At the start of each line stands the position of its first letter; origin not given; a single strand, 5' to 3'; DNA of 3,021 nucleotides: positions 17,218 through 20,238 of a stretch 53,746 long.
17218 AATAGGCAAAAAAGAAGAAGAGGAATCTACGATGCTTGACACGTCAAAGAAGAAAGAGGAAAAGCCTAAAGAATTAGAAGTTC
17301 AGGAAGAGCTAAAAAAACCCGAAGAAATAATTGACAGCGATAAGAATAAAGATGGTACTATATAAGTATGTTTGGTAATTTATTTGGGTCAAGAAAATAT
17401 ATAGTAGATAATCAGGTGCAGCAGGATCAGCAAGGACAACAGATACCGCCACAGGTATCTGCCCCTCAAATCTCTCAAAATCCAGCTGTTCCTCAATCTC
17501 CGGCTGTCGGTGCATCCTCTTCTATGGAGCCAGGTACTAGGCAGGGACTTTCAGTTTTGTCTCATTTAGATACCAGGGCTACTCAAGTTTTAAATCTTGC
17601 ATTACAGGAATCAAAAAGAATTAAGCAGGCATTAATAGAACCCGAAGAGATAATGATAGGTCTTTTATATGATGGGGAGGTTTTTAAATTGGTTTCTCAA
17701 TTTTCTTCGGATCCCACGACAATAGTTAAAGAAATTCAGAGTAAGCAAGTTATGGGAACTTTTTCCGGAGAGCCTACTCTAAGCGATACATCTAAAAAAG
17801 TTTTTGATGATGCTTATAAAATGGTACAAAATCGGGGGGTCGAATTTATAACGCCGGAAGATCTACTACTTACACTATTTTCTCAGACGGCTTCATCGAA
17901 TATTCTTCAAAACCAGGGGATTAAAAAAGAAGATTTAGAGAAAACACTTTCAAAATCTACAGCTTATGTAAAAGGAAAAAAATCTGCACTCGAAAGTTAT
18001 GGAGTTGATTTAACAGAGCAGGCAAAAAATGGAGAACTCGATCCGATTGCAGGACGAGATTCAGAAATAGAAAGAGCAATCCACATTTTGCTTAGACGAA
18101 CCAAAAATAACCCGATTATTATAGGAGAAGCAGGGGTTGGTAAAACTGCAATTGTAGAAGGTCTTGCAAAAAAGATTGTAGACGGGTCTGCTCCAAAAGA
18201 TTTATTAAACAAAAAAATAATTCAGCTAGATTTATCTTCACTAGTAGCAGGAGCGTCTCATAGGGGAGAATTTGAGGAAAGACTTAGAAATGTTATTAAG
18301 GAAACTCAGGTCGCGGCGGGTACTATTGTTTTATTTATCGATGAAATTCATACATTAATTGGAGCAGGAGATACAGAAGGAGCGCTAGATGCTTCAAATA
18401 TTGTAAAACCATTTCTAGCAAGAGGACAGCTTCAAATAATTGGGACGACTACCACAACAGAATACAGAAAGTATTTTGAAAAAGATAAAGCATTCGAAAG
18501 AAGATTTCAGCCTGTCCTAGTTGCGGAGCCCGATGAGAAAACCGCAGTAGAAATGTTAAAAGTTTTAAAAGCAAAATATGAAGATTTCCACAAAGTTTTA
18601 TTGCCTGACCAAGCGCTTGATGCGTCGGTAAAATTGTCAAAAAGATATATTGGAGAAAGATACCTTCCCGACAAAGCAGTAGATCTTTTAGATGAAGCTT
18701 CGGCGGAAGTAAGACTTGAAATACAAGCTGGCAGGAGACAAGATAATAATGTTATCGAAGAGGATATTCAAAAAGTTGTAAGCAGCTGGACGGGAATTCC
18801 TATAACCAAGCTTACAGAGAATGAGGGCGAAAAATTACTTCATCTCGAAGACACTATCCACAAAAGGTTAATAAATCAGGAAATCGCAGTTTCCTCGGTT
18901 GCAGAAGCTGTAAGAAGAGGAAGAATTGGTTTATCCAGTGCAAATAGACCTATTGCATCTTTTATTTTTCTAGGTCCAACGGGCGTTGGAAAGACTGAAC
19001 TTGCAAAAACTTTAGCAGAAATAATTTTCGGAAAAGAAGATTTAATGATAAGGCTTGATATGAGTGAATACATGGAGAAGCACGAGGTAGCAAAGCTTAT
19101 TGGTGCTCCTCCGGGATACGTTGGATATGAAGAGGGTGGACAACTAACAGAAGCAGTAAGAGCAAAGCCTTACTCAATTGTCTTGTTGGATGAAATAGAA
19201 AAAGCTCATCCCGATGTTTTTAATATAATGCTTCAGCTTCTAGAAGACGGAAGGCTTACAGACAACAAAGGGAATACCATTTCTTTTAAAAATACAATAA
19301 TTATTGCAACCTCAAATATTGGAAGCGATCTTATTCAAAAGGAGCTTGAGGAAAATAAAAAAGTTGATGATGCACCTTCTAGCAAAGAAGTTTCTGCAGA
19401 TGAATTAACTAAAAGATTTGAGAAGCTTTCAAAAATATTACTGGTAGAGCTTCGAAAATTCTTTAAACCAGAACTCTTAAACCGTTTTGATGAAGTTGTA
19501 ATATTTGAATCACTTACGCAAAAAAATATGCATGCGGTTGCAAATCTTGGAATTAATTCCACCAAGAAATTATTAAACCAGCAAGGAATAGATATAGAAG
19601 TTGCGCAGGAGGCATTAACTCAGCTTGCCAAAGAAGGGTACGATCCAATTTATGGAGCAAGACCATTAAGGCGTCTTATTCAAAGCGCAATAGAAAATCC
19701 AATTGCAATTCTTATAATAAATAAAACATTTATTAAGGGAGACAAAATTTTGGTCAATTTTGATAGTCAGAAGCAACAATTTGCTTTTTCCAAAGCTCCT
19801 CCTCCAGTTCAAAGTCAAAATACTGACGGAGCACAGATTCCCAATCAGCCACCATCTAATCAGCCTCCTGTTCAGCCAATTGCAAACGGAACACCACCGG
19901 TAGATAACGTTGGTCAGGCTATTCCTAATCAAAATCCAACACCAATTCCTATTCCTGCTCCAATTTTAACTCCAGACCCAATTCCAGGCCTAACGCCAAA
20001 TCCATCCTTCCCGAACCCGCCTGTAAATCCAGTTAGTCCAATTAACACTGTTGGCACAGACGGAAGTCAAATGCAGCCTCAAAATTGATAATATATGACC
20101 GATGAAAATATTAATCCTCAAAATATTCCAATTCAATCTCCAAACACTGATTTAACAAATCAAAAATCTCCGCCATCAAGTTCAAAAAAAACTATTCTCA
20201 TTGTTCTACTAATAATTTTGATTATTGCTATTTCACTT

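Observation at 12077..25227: Candidate undescribed envelope module: pilin-like protein, foldase, secreted protein, VirB6-like membrane protein coupled to an Hsp100 ATPase, I9 inhibitor + subtilase, and a second membrane-anchored Hsp100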

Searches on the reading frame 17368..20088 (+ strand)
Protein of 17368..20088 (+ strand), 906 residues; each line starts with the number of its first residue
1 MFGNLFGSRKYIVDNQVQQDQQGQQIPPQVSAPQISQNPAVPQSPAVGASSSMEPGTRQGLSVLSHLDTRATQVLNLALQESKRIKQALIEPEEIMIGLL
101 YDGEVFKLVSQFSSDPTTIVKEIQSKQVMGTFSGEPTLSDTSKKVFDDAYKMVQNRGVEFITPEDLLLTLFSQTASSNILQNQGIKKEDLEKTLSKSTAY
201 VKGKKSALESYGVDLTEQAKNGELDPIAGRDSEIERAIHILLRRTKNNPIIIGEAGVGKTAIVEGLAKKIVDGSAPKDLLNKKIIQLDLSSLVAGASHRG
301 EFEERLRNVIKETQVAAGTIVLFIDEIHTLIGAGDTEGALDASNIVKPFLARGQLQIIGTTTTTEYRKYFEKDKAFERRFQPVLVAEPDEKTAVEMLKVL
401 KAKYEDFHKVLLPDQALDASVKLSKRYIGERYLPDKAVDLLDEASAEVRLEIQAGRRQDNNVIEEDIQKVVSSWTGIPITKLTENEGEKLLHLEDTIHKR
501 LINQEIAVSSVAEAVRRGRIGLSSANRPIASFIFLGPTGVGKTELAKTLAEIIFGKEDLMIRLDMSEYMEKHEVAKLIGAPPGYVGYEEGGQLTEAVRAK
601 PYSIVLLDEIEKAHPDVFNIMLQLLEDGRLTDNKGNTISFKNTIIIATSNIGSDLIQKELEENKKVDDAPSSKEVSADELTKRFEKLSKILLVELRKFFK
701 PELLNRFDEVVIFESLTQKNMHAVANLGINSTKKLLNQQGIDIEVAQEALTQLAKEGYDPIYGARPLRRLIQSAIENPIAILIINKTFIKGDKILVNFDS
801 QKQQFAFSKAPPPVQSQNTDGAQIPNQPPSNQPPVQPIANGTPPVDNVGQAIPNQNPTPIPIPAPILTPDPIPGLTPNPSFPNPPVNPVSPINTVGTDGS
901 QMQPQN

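Call 4: search_protein_families(library=pfam, proteins=[window:17368-20088:+], max_evalue=0.1)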
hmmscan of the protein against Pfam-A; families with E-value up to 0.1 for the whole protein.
window:17368-20088:+ (906 aa): 36 families (the best 25 are shown)
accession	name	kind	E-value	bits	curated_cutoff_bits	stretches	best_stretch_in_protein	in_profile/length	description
PF07724.20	AAA_2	-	3.8e-68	229.2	27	1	527-710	1-166/166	AAA domain (Cdc48 subfamily)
PF17871.7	AAA_lid_9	-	2.2e-25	89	22.8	1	390-470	2-81/104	AAA lid domain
PF00004.35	AAA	-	6.5e-23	82.1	21.2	2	250-363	2-110/131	ATPase family associated with various cellular activities (AAA)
PF10431.15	ClpB_D2-small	-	8.1e-22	77.5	21.9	1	716-796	1-81/81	C-terminal, D2-small domain, of ClpB protein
PF07728.20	AAA_5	-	1.3e-19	71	22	1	532-655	2-126/139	AAA domain (dynein-related subfamily)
PF13401.12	AAA_22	-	1.6e-09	38.6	27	2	244-358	3-119/130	AAA domain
PF13191.12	AAA_16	-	5.1e-09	37.3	32.6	1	228-275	3-59/167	AAA ATPase domain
PF00158.32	Sigma54_activat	-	1.7e-08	34.8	20.2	1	530-651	23-144/168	Sigma-54 interaction domain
PF02861.25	Clp_N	-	8.3e-08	32.7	20.7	1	149-196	1-50/53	Clp amino terminal domain, pathogenicity island component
PF13173.12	AAA_14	-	5.2e-07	30.2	27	1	250-332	6-76/129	AAA domain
PF20720.3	nSTAND3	-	3.8e-06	27.1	27.2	1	234-272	7-43/155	Novel STAND NTPase 3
PF05621.17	TniB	-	2.3e-05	24.3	22.4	1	274-384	76-183/189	Bacterial TniB protein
PF12775.13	AAA_7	-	5.7e-05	23.2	25.8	0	531-578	35-82/181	P-loop containing dynein motor region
PF01695.23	IstB_IS21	-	9.1e-05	22.5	24.1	0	532-550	95-113/238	IstB-like ATP binding protein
PF05729.18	NACHT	-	0.0001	22.7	26.7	0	250-278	4-32/167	NACHT domain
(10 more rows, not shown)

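Call 9: search_protein_families(library=ncbifam, proteins=[window:17368-20088:+], max_evalue=0.01)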
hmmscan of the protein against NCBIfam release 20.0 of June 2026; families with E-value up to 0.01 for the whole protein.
window:17368-20088:+ (906 aa): 35 families (the best 25 are shown)
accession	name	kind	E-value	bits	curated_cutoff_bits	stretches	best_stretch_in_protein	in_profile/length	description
TIGR03346.1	chaperone_ClpB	equivalog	4.1e-266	885.6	1232.1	2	460-805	526-852/853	ATP-dependent chaperone ClpB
NF008118.0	PRK10865.1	equivalog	1e-219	731.6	1417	2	459-801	528-851/857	ATP-dependent chaperone ClpB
TIGR02639.1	ClpA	equivalog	7.1e-212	705.5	993.15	1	69-796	3-732/734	ATP-dependent Clp protease ATP-binding subunit ClpA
NF033606.1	heat_AAA_ClpK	exception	2.1e-207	691.1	1900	2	461-831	575-934/949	heat shock survival AAA family ATPase ClpK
TIGR03345.1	VI_ClpV1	equivalog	1.3e-202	675.4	884.95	2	181-454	143-416/852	type VI secretion system ATPase TssH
NF033607.0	disagg_AAA_ClpG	exception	7.3e-202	672.8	1900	2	459-815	552-894/932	AAA family protein disaggregase ClpG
NF008263.0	PRK11034.1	equivalog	2.4e-165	551.5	1350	1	195-808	156-745/758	ATP-dependent Clp protease ATP-binding subunit ClpA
NF003745.1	PRK05342.1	equivalog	1.3e-12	47.3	359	1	675-777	270-378/418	ATP-dependent Clp protease ATP-binding subunit ClpX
TIGR03922.1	T7SS_EccA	equivalog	8.2e-08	31.2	466.65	1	245-349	311-406/557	type VII secretion AAA-ATPase EccA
TIGR00382.1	clpX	equivalog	8e-07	28.4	370.75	0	684-775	286-382/414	ATP-dependent protease ATP-binding subunit ClpX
NF005304.0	PRK06835.1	equivalog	1.8e-06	27.3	215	0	527-572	181-226/330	ATP-binding protein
NF047784.1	MadB_ATPase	equivalog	2.7e-06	26.8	475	1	533-568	37-69/298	MadB family AAA-type ATPase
NF011517.0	PRK14956.1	equivalog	3.6e-06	26.1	654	1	497-552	16-63/486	DNA polymerase III subunits gamma and tau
TIGR02640.1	gas_vesic_GvpN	equivalog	1e-05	25.2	266.8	0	513-551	9-43/262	gas vesicle protein GvpN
NF001679.0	PRK00440.1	equivalog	1.6e-05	24.2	303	0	528-557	38-67/322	replication factor C small subunit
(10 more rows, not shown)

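Call 28: search_solved_structures(query=window:17368-20088:+, max_evalue=1e-50, show_alignments=2)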
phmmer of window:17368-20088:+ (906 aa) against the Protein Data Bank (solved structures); distinct sequences matched with E-value up to 1e-50: 55.
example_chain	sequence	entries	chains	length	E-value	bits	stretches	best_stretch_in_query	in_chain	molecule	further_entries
6em8_A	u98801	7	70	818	1.2e-206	691.9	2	454-807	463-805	ATP-dependent Clp protease ATP-binding subunit ClpC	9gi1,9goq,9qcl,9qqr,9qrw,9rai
6em9_A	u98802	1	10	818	1.6e-206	691.5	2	458-807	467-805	ATP-dependent Clp protease ATP-binding subunit ClpC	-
4d2q_A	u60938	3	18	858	4e-199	667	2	437-796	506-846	CLPB | CHAPERONE PROTEIN CLPB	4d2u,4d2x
1qvr_A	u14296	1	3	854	5.4e-199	666.6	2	446-799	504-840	ClpB protein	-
3j3s_A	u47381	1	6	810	2e-198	664.8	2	457-799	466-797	Negative regulator of genetic competence ClpC/MecB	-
3j3t_A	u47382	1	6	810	2e-198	664.7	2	457-799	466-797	Negative regulator of genetic competence ClpC/MecB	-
6oax_C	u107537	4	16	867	2.1e-198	664.7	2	438-796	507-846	Hyperactive disaggregase ClpB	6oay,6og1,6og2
6og3_E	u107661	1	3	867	2.1e-198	664.7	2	440-796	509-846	Hyperactive disaggregase ClpB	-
7abr_A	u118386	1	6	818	1e-197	662.4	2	457-799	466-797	Negative regulator of genetic competence ClpC/MecB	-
3j3r_A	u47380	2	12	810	1.1e-197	662.3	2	457-799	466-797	Negative regulator of genetic competence ClpC/MecB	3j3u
6rn2_A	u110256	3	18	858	1.3e-197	662.1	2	437-796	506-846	Chaperone protein ClpB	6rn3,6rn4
6qs4_A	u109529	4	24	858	1.3e-197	662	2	439-796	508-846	Chaperone protein ClpB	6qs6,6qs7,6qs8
5ofo_C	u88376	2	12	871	7.8e-196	656.2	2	436-796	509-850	Chaperone protein ClpB,ATP-dependent Clp protease ATP-binding subunit ClpA,Chaperone prote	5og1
4ciu_A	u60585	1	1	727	7.2e-195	653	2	437-796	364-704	CHAPERONE PROTEIN CLPB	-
9ip0_A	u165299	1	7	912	3.1e-189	634.4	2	378-807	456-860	Chaperone protein ClpB1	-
6e10_1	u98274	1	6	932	8e-153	513.9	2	439-814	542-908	Heat shock protein 101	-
6e11_1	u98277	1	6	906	2.7e-152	512.2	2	439-805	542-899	Heat shock protein 101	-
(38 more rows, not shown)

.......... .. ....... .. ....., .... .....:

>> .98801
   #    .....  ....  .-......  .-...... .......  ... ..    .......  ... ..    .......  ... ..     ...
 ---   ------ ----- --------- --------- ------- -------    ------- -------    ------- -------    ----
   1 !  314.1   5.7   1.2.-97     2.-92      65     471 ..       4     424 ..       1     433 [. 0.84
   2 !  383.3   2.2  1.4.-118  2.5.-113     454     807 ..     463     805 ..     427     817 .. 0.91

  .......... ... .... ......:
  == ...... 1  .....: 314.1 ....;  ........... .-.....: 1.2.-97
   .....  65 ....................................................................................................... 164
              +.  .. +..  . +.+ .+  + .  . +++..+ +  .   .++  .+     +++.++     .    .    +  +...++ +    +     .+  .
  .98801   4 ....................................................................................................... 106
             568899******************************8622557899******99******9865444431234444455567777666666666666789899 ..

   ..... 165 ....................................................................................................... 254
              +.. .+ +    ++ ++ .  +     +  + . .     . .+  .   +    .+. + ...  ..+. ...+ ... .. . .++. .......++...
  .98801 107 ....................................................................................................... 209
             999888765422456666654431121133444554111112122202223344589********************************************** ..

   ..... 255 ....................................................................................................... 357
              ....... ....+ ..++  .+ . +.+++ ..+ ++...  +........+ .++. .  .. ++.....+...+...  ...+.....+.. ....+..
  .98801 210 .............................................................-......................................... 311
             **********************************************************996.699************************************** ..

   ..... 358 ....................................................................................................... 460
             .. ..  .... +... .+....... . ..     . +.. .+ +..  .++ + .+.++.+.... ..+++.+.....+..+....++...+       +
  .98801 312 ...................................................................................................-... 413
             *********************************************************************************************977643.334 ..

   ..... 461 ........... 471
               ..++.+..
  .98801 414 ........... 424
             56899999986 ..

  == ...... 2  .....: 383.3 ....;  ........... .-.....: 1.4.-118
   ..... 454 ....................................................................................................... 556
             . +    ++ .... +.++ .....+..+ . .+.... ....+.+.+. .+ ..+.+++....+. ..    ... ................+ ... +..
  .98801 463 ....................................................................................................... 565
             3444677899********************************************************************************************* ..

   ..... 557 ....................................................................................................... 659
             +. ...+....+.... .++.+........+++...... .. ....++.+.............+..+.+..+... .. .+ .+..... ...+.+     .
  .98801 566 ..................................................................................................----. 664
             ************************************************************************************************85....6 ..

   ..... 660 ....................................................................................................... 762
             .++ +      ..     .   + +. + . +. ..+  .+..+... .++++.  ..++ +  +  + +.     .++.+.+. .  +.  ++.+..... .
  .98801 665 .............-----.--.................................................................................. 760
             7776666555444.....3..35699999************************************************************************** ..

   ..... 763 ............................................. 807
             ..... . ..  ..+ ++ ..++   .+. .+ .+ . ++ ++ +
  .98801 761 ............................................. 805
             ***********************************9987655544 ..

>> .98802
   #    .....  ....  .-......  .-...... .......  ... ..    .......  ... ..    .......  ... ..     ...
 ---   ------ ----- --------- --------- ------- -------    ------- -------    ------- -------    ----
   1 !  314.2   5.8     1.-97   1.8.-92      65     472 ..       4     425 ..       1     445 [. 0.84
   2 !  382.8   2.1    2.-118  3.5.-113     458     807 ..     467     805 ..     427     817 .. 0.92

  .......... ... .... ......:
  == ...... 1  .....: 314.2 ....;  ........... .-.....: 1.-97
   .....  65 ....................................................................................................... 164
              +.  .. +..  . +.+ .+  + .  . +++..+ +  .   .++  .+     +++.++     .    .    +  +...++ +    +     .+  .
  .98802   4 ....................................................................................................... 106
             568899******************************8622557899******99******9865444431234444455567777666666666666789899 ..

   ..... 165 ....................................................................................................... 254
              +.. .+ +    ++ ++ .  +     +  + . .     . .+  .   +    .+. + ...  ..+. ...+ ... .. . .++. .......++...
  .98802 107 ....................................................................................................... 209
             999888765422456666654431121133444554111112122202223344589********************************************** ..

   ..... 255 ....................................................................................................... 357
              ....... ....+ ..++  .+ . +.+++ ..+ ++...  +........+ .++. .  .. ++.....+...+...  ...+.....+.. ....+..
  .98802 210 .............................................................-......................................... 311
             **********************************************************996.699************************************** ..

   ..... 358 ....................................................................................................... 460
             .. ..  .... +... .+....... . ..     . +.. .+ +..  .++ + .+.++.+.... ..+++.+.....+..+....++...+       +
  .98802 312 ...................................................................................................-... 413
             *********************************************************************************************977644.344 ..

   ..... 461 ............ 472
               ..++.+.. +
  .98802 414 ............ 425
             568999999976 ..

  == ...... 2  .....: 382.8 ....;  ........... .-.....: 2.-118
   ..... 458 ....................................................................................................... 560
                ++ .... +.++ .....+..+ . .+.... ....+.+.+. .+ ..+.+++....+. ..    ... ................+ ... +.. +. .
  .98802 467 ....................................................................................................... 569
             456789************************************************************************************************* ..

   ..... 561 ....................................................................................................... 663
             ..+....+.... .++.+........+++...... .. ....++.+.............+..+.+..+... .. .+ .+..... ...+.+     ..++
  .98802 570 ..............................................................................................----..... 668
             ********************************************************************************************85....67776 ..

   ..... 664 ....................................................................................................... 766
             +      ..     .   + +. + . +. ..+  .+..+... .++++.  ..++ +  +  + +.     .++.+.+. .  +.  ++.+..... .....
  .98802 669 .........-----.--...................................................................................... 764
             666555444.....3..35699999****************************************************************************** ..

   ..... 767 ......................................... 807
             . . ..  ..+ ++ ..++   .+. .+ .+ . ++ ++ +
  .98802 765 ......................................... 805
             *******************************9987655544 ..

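Call 97: search_protein_families(library=padloc, proteins=[window:17368-20088:+], max_evalue=0.001)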
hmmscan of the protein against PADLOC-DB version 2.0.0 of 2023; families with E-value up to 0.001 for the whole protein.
window:17368-20088:+ (906 aa): 11 families
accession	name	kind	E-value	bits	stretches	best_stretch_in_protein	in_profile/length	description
PDLC04606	PDC-M37B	-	5.3e-41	139.1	1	477-660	122-303/390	-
PDLC04605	PDC-M37B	-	1.8e-35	121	1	481-659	256-432/518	-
PDLC03838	DolB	-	2.9e-27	93.9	2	463-654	102-281/375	-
PDLC00915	TRIP13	-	2.3e-10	38.4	1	251-333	68-148/302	TRIP13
PDLC04140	mad8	-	1.6e-06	25.8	0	534-580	32-70/314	mads_8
PDLC00914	TRIP13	-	2.4e-06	25.2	0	245-330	68-155/302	TRIP13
PDLC04232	IetA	-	2.4e-05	21.9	0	246-351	116-208/330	-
PDLC00268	PtuA1|PtuA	-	0.00017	19.1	0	234-372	15-153/411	AAA ATPase domain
PDLC04235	PDC-M01A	-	0.00042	17.3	0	205-278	151-218/510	-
PDLC01994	RtcR_PspF1--CARF_AAA_HTH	-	0.00053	17.2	0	533-657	185-306/468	-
PDLC02196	IetA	-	0.00069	17.1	0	491-552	91-145/374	-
